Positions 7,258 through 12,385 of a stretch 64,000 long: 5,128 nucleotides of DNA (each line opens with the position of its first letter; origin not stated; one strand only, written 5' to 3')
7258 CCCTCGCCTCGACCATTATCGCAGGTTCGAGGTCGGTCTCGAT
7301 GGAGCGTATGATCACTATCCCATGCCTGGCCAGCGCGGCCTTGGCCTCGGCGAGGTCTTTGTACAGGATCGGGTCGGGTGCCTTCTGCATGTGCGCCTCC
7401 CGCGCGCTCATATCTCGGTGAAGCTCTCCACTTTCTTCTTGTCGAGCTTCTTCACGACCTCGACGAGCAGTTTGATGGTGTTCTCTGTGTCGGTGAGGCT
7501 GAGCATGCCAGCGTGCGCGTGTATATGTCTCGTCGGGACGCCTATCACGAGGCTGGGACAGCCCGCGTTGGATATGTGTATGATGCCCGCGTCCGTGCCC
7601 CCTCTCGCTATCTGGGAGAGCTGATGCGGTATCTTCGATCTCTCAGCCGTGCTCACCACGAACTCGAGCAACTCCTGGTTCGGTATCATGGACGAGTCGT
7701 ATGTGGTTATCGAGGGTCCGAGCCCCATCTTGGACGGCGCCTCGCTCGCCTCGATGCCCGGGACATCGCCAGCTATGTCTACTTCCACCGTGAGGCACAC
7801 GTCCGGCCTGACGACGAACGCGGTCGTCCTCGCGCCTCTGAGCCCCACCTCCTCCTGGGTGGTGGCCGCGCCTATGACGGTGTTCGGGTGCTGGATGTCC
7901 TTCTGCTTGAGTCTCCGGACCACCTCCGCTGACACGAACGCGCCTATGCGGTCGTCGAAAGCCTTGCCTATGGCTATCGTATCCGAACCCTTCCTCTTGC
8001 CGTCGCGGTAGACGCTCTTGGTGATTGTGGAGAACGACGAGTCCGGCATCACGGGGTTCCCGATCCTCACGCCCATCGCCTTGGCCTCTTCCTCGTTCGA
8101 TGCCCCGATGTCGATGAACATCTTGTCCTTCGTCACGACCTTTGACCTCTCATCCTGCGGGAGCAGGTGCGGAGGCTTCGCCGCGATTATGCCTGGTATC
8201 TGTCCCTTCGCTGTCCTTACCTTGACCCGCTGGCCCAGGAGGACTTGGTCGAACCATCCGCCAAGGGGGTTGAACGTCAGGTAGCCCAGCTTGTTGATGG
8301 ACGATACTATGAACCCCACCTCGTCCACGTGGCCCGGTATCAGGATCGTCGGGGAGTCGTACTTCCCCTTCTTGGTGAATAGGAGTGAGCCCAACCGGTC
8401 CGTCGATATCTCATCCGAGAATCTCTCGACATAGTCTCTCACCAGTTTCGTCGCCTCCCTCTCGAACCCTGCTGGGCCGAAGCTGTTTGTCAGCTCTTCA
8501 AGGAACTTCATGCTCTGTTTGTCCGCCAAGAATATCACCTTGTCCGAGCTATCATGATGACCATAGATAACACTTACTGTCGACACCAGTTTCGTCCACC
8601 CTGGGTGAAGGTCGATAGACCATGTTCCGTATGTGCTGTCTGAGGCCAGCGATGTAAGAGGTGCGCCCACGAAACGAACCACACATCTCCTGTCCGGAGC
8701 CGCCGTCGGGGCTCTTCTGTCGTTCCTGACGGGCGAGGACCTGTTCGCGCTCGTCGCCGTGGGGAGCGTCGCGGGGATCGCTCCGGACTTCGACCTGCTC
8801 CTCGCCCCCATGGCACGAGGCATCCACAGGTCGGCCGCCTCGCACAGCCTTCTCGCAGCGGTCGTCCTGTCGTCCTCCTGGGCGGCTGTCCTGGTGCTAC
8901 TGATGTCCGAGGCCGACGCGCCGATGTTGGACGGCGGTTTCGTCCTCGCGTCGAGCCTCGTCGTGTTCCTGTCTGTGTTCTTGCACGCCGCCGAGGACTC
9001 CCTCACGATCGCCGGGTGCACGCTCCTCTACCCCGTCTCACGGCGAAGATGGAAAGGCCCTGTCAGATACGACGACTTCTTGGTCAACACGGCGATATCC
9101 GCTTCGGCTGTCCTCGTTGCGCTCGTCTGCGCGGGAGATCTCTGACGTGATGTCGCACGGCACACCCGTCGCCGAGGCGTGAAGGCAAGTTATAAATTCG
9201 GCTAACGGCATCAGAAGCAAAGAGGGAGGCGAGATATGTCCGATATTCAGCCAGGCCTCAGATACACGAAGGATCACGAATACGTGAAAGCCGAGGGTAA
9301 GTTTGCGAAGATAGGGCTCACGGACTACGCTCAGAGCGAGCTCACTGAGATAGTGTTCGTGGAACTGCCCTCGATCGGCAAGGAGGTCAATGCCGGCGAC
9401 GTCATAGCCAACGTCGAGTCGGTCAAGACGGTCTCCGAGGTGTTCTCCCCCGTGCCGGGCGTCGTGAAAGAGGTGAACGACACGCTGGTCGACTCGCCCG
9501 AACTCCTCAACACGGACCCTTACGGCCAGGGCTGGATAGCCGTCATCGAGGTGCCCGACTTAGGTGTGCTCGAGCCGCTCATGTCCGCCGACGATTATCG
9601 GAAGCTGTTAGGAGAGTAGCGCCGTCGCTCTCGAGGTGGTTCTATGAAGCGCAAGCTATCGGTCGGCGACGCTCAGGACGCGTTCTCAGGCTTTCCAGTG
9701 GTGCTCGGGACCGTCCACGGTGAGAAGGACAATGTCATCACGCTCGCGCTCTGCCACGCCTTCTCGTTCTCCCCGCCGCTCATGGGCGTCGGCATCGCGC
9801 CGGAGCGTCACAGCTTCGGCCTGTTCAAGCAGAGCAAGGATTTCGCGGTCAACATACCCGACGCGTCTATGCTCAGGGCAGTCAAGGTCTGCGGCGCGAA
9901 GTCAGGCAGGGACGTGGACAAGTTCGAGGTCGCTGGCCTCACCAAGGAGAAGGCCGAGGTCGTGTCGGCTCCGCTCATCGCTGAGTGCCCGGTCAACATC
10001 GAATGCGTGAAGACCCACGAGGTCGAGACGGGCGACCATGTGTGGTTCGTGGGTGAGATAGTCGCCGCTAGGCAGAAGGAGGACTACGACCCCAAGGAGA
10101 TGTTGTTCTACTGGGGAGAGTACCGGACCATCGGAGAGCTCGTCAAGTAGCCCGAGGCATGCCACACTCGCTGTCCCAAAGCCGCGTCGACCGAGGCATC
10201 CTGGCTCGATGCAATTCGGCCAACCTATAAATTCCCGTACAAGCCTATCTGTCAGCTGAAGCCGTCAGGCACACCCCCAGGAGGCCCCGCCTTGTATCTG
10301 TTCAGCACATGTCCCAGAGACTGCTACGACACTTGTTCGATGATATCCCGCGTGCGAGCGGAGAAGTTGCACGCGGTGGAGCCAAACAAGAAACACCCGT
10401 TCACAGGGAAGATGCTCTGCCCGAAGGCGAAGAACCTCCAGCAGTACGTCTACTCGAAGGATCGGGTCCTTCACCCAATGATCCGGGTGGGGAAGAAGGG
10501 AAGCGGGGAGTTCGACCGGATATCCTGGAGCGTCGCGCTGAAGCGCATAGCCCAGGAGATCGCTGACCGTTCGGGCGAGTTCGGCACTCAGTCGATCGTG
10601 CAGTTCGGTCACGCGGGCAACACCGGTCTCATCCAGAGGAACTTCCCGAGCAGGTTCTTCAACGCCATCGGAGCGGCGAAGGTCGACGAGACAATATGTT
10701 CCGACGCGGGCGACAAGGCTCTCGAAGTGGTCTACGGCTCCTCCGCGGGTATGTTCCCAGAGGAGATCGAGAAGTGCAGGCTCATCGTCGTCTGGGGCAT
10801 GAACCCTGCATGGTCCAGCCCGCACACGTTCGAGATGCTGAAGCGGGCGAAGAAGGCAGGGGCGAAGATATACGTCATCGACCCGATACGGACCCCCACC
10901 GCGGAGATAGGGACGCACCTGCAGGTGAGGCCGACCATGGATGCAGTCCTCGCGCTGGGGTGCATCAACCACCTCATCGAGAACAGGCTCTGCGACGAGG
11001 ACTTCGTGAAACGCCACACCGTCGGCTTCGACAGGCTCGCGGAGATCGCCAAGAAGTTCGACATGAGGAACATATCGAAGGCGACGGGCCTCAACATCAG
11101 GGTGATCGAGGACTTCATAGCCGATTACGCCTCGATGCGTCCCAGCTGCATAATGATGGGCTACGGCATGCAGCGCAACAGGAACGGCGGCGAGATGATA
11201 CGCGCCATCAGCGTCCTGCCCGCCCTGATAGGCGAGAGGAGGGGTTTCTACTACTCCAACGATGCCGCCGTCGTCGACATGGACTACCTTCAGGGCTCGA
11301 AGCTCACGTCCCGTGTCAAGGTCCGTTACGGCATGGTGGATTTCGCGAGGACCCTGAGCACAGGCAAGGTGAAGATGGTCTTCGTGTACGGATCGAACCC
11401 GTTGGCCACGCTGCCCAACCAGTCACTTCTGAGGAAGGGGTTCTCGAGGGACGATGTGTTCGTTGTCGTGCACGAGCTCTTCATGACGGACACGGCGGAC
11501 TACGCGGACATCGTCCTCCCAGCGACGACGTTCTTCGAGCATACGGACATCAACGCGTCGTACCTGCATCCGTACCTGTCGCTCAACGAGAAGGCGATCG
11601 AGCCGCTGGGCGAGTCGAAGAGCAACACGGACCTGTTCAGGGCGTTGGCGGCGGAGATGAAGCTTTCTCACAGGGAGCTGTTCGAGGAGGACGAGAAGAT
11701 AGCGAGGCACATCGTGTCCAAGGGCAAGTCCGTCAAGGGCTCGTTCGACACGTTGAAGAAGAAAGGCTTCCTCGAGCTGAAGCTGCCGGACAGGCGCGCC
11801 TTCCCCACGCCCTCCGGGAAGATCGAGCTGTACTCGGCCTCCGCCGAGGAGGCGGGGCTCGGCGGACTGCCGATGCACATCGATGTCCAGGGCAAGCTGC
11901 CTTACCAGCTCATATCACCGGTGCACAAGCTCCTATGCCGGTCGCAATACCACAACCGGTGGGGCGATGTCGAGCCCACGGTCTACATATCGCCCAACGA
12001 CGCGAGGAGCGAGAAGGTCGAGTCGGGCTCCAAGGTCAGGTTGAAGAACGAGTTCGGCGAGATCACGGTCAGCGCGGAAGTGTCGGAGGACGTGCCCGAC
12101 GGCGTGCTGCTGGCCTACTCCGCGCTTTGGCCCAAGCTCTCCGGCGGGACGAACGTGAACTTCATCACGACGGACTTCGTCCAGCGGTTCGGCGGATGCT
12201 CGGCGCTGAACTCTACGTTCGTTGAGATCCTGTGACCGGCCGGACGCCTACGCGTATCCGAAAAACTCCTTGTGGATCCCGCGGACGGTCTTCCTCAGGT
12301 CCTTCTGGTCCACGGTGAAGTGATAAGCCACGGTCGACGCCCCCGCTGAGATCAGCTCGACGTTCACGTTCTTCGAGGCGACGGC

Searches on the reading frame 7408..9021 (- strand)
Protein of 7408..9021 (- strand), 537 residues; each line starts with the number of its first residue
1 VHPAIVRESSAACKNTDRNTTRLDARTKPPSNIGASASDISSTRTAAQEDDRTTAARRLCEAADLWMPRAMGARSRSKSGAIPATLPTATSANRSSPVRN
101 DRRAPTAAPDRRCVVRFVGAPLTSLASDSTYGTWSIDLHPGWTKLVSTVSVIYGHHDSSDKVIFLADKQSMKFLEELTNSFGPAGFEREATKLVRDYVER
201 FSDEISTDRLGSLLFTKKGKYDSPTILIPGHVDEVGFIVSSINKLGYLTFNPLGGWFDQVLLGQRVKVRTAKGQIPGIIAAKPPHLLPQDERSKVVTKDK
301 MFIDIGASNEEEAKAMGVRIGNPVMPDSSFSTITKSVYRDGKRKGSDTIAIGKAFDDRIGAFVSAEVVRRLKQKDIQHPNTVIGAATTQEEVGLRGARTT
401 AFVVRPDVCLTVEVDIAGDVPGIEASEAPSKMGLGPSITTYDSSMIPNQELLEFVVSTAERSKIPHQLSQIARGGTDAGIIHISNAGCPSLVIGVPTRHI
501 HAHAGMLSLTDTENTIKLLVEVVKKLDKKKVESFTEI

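Call 23: search_protein_families(library=pfam, proteins=[window:7408-9021:-], max_evalue=0.00001)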
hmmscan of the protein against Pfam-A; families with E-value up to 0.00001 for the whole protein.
window:7408-9021:- (537 aa): 2 families
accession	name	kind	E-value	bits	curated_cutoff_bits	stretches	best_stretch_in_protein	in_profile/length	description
PF05343.19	Peptidase_M42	-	9.9e-89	297.7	23.2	1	211-518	1-292/292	M42 glutamyl aminopeptidase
PF01546.33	Peptidase_M20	-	7.6e-09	36.2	24.6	1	354-524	33-205/206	Peptidase family M20/M25/M40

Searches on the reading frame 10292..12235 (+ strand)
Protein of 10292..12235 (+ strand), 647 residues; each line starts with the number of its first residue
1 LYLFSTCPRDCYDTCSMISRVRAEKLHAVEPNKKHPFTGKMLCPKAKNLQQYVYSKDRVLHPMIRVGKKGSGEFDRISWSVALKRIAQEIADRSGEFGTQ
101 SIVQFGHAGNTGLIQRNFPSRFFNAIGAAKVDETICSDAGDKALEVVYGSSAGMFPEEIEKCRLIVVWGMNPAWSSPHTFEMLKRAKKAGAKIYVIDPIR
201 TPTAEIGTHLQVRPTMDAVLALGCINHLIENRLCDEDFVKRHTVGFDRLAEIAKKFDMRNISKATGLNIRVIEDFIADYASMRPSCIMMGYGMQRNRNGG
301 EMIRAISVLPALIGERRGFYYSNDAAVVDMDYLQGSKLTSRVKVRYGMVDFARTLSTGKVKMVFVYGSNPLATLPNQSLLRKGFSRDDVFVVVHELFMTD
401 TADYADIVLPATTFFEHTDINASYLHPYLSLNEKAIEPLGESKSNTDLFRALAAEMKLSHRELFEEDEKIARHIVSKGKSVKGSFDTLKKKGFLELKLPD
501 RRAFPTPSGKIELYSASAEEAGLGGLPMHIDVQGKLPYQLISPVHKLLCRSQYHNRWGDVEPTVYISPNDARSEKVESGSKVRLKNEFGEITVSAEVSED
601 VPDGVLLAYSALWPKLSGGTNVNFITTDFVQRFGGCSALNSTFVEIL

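Call 23: search_protein_families(library=pfam, proteins=[window:10292-12235:+], max_evalue=0.00001)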
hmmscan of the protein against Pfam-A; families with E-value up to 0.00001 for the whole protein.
window:10292-12235:+ (647 aa): 3 families
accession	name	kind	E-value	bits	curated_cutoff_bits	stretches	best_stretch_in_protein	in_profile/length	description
PF00384.28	Molybdopterin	-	2.3e-42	145.7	24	1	58-454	1-352/353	Molybdopterin oxidoreductase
PF01568.27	Molydop_binding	-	5.4e-14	52.6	26.8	1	559-642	26-109/110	Molydopterin dinucleotide binding domain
PF04879.21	Molybdop_Fe4S4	-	5.2e-09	36.4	22.7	1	5-55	6-55/55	Molybdopterin oxidoreductase Fe4S4 domain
